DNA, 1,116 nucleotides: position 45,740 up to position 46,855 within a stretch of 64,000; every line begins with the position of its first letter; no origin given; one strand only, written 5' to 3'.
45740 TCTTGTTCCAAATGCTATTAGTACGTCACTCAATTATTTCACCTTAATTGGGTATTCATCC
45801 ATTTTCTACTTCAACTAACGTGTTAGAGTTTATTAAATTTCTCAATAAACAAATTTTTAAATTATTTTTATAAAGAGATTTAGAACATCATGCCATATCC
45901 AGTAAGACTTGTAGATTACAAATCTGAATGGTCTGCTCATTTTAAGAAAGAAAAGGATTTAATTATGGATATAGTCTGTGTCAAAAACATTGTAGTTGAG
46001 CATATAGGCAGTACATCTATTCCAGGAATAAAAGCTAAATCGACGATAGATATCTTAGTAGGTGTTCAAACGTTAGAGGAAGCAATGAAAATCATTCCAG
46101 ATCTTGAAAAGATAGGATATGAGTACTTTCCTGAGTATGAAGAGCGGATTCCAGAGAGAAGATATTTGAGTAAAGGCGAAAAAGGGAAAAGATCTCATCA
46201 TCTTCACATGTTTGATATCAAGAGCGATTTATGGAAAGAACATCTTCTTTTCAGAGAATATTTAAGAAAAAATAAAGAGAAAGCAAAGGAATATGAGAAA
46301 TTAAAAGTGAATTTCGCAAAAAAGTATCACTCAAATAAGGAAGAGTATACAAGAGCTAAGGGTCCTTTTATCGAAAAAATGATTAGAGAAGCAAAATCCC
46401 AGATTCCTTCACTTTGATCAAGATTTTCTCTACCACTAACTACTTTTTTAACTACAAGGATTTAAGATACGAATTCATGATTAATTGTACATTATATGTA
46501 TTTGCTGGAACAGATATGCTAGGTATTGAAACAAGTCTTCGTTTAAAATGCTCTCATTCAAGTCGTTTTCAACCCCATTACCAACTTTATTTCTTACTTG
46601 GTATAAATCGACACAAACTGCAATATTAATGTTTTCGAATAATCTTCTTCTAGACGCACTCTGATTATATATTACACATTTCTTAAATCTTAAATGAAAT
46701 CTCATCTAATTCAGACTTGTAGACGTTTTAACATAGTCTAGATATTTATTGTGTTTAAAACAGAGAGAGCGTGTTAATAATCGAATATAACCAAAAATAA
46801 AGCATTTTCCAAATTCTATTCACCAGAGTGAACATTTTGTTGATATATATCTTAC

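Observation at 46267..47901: grpB 3'-end duplicated as a 194-bp direct repeat around a 1.25-kb insertion that carries a fumarase remnant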

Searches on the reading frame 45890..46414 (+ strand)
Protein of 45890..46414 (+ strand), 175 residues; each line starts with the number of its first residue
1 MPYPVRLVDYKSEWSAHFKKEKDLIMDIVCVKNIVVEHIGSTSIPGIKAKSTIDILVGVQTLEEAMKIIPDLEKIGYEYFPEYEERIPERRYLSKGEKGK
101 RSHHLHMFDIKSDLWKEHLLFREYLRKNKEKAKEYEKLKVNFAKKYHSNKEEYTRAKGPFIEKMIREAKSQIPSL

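Call 7: search_protein_families(library=pfam, proteins=[window:45890-46414:+], max_evalue=0.01)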
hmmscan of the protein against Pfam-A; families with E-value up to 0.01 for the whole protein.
window:45890-46414:+ (175 aa): 1 family
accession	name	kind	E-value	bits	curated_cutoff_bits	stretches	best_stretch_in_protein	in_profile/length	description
PF04229.20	GrpB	-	3.1e-49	167.6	25.5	1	4-166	1-158/159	GrpB protein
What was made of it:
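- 45890..46417 (+): Intact grpB (175 aa). Pfam GrpB E 3e-49, profile positions 1-158 of 159 (call 7).
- Checked: grpB is 45890-46417 (Pfam GrpB, E 3e-49, full-length domain; call 7).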

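Call 10: find_encoding_contigs(protein=window:45890-46414:+, flank=10000, max_places=10)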
Protein window:45890-46414:+ (175 aa): no gene with exactly this product is on record in the collection.
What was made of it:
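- Tried and rejected: Exact look-up of the window's GrpB found nothing (call 10).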

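Call 11: find_homologous_proteins(query=window:45890-46414:+)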
Query window:45890-46414:+ (175 aa): 110 proteins with E <= 0.001 among 188 candidates.
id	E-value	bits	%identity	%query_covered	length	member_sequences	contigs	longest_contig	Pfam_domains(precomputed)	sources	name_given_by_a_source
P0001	2.8e-105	367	97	98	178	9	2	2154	PF04229.21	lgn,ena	-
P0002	1.3e-102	359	94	100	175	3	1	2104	PF04229.21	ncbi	-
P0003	4.6e-90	318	85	100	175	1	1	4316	PF04229.21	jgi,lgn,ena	-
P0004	1.3e-41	160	47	96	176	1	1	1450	PF04229.21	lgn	-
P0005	5.5e-35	139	39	94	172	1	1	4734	PF04229.21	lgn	-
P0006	6.4e-34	135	43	95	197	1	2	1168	PF04229.21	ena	-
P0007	4.4e-33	133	38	94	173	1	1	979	PF04229.21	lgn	-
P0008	1.2e-32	131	44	93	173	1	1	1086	PF04229.21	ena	-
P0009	1.9e-32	130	40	93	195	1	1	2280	PF04229.21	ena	-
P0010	4.4e-32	129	42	92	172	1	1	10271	PF04229.21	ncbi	-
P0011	6.9e-30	122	42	94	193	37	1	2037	PF04229.21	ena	-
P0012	1.5e-29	121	37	95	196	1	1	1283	PF04229.21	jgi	jgi:GrpB-like predicted nucleotidyltransferase (UPF0157 family)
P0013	1.9e-29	121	43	91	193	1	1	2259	PF04229.21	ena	-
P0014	3.0e-29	120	42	91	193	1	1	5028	PF04229.21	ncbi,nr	ncbi:MAG: GrpB family protein [Anaerolineales bacterium]|nr:GrpB family protein [Anaerolineales bact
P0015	3.6e-29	120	41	98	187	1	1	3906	PF04229.21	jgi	jgi:GrpB-like predicted nucleotidyltransferase (UPF0157 family)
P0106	4.9e-15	74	82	28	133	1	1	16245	PF10415.15,PF04229.21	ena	-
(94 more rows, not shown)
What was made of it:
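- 45890..46417 (+): Orthologues of 85-97% identity in related contigs (call 11).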

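Call 12: find_encoding_contigs(protein=P0106, flank=10000, max_places=6)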
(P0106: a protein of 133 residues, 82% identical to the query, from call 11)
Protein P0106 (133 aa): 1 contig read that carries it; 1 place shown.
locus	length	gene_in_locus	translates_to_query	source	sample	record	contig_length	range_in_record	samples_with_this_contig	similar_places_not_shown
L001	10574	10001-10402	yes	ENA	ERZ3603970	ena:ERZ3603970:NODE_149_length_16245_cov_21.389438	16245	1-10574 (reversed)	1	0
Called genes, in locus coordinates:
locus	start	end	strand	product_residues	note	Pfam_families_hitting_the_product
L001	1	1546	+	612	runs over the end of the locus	PF02384:N6_Mtase, PF20473:MmeI_Mtase (weak), PF07669:Eco57I, PF12950:TaqI_C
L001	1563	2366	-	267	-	PF00581:Rhodanese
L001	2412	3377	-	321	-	PF01916:DS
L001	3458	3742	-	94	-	-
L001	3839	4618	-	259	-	PF00149:Metallophos, PF12850:Metallophos_2 (weak)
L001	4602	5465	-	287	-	PF12146:Hydrolase_4, PF00561:Abhydrolase_1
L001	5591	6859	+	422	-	PF01546:Peptidase_M20, PF07687:M20_dimer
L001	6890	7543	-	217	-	-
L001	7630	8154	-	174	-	PF04075:F420H2_quin_red (weak)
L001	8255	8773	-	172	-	PF12724:Flavodoxin_5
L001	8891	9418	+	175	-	PF04229:GrpB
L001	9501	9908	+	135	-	-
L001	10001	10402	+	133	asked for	PF04229:GrpB, PF10415:FumaraseC_C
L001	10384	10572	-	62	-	?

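Call 13: find_encoding_contigs(protein=P0003, flank=10000, max_places=6)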
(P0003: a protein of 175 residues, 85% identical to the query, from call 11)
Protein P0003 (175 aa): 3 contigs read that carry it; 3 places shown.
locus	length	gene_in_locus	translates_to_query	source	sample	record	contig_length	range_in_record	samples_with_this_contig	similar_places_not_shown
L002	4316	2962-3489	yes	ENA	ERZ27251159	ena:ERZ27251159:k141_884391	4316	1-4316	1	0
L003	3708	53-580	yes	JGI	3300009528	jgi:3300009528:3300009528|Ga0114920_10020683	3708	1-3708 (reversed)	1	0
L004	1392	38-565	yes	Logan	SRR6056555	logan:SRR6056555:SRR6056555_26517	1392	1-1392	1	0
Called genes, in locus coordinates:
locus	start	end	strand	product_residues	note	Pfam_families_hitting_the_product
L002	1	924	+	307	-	?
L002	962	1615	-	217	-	-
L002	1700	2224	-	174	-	PF04075:F420H2_quin_red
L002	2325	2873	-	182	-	PF12641:Flavodoxin_3 (weak), PF12724:Flavodoxin_5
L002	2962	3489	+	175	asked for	PF04229:GrpB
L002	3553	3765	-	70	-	-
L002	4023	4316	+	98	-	?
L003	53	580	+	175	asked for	PF04229:GrpB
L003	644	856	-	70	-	-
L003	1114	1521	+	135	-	-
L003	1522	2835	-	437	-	PF07690:MFS_1, PF12832:MFS_1_like (weak)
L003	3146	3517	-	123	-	PF04307:YdjM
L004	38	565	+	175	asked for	PF04229:GrpB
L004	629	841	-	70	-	-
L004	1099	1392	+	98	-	?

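Call 15: find_encoding_contigs(protein=P0001, flank=10000, max_places=10)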
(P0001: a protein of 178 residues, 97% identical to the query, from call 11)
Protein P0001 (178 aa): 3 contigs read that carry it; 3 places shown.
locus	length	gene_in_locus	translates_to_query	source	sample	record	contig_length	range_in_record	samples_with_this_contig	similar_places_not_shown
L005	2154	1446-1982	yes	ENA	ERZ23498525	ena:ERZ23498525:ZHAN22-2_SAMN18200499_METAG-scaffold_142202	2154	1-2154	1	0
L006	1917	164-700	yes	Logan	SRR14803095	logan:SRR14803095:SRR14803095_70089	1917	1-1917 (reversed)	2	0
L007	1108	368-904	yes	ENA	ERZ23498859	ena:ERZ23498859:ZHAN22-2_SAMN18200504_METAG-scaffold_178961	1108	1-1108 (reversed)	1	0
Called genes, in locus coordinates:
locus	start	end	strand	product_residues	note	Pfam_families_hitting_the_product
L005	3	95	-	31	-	?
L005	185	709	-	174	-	PF04075:F420H2_quin_red (weak)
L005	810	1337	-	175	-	PF12641:Flavodoxin_3 (weak), PF12724:Flavodoxin_5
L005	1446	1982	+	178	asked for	PF04229:GrpB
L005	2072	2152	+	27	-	?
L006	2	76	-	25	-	?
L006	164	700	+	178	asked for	PF04229:GrpB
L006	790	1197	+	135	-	-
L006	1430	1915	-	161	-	?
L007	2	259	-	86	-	?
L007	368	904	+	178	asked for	PF04229:GrpB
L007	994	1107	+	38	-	?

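Call 16: find_encoding_contigs(protein=P0002, flank=10000, max_places=10)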
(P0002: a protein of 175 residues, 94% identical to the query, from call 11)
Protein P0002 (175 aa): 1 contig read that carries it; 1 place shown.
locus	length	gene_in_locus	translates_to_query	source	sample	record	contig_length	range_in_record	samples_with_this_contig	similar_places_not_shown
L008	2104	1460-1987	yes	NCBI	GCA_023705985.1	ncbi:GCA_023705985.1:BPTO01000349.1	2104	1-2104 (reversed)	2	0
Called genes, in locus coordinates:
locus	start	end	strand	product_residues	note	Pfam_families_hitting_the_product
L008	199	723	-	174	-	PF04075:F420H2_quin_red (weak)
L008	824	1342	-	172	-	PF12724:Flavodoxin_5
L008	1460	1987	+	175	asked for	PF04229:GrpB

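Call 25: search_protein_families(library=pfam, proteins=[P0106], max_evalue=0.01)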
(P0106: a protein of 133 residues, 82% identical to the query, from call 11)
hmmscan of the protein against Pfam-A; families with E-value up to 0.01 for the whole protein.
P0106 (133 aa): 2 families
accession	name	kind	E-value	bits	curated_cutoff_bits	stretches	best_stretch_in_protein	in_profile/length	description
PF10415.14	FumaraseC_C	-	2.9e-10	40.8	32.5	1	49-92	2-45/54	Fumarase C C-terminus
PF04229.20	GrpB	-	9.2e-08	32.9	25.5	1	85-123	119-157/159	GrpB protein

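Call 26: find_related_loci(query=window:45890-46414:+, collection=genome_contigs, flank=10000)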
Query window:45890-46414:+ (175 aa) in genome_contigs; peptide patterns used: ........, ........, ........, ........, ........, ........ (x = any residue, [..] = any of these).
245 stretches matched a pattern; 1 encode a relative of the query (tblastn E <= 1e-3); 1 distinct loci.
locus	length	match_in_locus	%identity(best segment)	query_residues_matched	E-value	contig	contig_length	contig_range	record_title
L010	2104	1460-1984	94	1-175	2e-116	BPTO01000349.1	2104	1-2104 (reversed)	MAG: Candidatus Heimdallarchaeota archaeon 8H_bin2 DNA, 8H_mb2_bin2_NODE_5539, whole genome shotgun sequence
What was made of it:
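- Tried and rejected: The genome_contigs scan with GrpB returned one 2.1-kb Heimdallarchaeota contig (call 26).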

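Call 43: find_related_loci(query=A2, collection=metagenome_contigs, flank=10000)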
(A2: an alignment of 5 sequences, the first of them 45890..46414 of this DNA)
Query A2 (175 aa) in metagenome_contigs; peptide patterns used: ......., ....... (x = any residue, [..] = any of these).
600 stretches matched a pattern (row limit reached: there are more); 1 encode a relative of the query (tblastn E <= 1e-3); 1 distinct loci.
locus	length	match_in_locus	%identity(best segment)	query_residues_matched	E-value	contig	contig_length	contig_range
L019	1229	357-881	95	1-175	2e-122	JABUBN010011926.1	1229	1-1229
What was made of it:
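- Tried and rejected: The metagenome scan returned one 1.2-kb contig (call 43).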

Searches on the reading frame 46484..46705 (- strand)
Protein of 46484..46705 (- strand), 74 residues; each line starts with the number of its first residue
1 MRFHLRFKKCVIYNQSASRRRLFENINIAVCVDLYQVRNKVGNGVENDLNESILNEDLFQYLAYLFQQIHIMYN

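Call 7: search_protein_families(library=pfam, proteins=[window:46484-46705:-], max_evalue=0.01)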
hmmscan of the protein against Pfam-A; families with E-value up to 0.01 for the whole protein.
window:46484-46705:- (74 aa): 0 families

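Call 63: search_protein_families(library=pfam, proteins=[window:46484-46705:-], max_evalue=0.01)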
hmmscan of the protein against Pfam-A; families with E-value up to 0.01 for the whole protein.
window:46484-46705:- (74 aa): 0 families
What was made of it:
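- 46464..46959 (-): Decayed 5' part of the divergent 150-175-aa neighbour gene ('orf74', 46481-46705) plus the shared intergenic region upstream of orf135. No Pfam hit (calls 7, 63).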
